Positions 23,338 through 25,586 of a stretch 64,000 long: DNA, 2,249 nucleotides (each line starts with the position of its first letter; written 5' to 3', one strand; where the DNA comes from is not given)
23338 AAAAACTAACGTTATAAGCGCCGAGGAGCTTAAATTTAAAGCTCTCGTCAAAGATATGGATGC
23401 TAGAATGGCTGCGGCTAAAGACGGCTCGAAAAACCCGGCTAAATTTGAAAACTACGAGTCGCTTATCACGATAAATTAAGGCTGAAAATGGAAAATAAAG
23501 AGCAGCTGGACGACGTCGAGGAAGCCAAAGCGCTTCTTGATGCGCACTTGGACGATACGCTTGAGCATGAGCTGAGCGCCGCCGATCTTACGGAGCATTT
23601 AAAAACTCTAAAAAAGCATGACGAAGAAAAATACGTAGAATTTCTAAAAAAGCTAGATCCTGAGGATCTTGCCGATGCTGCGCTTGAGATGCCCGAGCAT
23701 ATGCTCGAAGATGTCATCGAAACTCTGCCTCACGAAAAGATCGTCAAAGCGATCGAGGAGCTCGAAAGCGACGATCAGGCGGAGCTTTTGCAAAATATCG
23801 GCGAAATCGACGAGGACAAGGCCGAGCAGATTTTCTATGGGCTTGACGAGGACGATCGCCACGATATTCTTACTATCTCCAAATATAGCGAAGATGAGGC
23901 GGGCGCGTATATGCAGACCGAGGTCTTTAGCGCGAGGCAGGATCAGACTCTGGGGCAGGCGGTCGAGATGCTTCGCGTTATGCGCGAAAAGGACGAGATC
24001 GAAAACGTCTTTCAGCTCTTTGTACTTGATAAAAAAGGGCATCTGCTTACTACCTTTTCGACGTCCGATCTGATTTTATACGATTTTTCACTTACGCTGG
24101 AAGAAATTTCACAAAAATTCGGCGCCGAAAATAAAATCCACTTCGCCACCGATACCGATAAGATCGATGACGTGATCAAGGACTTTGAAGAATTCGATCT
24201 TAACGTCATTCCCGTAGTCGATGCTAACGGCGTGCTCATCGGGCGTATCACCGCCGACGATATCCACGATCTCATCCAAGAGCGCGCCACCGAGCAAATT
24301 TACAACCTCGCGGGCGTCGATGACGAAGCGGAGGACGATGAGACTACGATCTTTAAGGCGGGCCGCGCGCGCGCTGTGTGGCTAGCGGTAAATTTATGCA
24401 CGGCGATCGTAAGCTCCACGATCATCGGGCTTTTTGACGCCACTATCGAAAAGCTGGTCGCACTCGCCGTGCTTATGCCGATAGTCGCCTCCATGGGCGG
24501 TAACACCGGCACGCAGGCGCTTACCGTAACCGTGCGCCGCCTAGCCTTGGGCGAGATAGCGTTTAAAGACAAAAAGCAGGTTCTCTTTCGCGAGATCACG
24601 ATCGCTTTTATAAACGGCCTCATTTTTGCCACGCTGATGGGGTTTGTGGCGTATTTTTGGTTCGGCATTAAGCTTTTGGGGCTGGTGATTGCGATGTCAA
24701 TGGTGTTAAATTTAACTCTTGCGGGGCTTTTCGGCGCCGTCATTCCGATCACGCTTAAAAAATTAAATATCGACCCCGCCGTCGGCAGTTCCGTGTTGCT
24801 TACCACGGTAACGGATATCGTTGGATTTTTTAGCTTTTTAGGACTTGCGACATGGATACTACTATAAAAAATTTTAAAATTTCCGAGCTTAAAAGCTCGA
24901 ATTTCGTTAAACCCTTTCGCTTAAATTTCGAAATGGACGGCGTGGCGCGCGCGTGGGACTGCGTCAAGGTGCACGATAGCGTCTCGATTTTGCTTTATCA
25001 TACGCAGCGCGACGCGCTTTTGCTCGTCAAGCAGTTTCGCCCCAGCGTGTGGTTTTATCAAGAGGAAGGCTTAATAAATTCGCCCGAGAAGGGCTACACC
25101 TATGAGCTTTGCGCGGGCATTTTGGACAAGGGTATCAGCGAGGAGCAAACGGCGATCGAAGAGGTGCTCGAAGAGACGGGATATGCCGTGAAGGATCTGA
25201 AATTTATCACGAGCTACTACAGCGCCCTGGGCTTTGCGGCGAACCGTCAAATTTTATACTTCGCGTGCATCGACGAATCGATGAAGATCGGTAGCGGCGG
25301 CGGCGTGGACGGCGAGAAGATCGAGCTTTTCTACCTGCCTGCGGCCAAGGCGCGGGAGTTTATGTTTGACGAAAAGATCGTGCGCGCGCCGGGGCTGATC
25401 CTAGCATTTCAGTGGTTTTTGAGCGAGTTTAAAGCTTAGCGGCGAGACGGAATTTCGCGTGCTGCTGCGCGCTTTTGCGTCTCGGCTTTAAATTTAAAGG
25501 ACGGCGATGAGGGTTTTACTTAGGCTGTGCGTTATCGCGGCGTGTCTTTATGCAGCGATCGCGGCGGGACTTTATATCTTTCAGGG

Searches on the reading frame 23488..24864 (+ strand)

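Call 62: search_protein_families(library=pfam, proteins=[window:23488-24864:+], max_evalue=0.00001)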
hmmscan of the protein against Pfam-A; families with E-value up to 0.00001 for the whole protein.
window:23488-24864:+ (459 aa): 3 families
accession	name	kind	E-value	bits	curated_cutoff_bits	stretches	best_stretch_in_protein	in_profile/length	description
PF01769.21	MgtE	-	4.2e-37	127.6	27.6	1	330-453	1-125/125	Divalent cation transporter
PF03448.22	MgtE_N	-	1.4e-14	54.9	25.9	1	31-136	3-102/102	MgtE intracellular N domain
PF00571.33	CBS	-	6.3e-10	39.7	24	0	217-263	9-55/57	CBS domain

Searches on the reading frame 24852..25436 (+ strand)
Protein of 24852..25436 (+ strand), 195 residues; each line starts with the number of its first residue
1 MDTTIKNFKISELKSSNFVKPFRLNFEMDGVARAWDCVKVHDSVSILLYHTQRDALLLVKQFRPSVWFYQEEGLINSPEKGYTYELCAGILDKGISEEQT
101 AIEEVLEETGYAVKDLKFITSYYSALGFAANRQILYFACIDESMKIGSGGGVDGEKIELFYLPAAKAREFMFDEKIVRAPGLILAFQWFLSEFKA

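Call 62: search_protein_families(library=pfam, proteins=[window:24852-25436:+], max_evalue=0.00001)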
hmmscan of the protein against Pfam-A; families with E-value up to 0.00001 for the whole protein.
window:24852-25436:+ (195 aa): 1 family
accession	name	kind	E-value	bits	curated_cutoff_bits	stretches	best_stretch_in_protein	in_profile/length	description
PF00293.34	NUDIX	-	3.4e-08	34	21.1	1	41-165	3-116/134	NUDIX domain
